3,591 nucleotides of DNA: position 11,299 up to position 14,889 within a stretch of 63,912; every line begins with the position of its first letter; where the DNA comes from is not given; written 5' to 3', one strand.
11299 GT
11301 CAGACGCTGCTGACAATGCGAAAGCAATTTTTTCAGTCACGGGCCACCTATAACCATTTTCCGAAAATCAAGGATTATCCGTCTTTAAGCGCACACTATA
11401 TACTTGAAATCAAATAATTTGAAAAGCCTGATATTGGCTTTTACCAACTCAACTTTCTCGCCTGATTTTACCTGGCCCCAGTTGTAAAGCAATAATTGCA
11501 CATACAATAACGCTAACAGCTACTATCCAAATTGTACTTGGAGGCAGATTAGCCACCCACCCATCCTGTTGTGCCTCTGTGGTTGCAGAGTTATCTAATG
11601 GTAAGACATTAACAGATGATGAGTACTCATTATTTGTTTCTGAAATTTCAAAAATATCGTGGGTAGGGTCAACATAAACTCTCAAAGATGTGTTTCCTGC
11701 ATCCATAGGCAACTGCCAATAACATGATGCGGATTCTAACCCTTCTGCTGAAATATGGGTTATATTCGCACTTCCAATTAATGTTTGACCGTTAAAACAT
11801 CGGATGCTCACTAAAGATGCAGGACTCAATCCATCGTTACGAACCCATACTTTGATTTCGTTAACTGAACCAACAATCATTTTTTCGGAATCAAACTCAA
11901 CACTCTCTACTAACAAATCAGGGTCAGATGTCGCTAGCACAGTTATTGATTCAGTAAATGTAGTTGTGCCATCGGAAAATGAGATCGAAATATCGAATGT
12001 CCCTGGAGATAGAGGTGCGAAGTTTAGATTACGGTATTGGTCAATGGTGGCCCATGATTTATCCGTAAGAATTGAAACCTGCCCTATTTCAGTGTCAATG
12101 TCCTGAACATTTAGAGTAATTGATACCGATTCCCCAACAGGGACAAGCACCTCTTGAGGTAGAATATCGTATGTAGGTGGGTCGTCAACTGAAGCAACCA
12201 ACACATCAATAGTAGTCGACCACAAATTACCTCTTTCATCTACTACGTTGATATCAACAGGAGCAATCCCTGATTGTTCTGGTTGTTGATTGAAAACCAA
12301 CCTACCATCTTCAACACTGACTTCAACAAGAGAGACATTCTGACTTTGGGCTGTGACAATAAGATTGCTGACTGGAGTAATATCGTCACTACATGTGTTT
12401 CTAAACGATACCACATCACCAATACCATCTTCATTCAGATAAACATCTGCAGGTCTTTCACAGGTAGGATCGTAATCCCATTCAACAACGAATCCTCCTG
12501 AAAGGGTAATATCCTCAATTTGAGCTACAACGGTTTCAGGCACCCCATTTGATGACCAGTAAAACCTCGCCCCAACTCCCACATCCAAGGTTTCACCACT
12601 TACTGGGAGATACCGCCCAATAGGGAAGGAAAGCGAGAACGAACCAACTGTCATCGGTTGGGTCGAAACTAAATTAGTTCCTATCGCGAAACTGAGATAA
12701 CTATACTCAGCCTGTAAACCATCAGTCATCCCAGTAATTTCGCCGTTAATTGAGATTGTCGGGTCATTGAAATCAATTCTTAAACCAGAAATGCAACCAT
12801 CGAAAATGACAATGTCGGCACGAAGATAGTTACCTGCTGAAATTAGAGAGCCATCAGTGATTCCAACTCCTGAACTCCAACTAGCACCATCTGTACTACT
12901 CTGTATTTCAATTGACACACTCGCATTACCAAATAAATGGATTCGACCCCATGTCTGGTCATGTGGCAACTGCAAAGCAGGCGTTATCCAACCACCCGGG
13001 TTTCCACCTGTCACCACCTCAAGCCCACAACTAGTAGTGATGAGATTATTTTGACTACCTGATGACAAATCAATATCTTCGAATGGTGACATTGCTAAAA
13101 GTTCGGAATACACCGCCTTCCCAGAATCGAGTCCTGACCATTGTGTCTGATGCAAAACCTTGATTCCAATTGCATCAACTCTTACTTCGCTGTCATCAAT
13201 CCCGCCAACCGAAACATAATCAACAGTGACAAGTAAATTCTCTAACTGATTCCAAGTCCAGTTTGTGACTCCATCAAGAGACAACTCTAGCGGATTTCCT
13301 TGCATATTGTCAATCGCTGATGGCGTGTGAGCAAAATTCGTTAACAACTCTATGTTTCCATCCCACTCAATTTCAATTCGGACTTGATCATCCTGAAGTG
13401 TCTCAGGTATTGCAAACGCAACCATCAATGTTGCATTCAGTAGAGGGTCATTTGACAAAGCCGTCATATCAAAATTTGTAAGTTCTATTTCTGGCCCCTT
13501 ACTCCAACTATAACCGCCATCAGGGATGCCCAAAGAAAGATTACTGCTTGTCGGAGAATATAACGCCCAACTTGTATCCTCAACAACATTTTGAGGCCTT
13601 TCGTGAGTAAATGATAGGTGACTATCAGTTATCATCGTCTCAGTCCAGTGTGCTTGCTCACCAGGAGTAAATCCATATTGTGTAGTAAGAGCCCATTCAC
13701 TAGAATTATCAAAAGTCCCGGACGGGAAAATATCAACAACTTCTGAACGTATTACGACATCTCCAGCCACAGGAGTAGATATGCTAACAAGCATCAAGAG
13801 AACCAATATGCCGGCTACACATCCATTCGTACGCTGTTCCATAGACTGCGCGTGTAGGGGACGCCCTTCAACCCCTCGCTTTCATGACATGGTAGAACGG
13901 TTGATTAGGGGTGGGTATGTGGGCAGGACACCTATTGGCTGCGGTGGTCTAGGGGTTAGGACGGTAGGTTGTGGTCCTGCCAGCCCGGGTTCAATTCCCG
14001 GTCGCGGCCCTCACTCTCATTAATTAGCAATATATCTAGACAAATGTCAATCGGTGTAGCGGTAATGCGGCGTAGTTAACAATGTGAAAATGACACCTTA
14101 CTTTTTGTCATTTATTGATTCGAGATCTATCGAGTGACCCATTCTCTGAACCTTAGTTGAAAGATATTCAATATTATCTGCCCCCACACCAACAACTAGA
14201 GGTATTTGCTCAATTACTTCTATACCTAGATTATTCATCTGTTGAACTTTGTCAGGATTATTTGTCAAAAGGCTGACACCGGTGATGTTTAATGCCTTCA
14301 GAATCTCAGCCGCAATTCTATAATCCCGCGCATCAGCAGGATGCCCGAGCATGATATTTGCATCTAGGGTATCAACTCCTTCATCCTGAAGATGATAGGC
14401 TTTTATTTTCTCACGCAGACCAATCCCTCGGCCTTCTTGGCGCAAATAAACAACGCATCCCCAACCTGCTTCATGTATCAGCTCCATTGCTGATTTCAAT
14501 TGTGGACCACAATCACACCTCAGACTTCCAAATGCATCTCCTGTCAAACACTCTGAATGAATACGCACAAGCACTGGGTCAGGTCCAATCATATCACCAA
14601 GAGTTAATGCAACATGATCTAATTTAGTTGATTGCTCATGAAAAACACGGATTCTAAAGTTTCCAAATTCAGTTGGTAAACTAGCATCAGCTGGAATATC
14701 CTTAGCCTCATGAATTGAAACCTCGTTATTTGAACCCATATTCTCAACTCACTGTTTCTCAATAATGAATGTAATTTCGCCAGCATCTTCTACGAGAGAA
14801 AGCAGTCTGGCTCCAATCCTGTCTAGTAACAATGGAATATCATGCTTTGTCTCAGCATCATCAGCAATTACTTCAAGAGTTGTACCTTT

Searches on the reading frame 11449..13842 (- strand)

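Call 53: search_protein_families(library=pfam, max_evalue=0.001, proteins=[window:11449-13842:-])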
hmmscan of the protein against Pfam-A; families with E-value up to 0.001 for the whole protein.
window:11449-13842:- (797 aa): 1 family
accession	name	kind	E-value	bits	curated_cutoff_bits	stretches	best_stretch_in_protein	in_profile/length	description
PF07705.17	CARDB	-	1.1e-14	54.8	22.7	1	641-741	2-100/101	CARDB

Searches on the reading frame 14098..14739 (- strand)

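Call 53: search_protein_families(library=pfam, max_evalue=0.001, proteins=[window:14098-14739:-])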
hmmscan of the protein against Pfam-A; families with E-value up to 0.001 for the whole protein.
window:14098-14739:- (213 aa): 1 family
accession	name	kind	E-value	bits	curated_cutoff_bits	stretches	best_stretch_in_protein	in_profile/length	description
PF00925.25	GTP_cyclohydro2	-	5.3e-67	224.9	23.3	1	18-180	5-165/165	GTP cyclohydrolase II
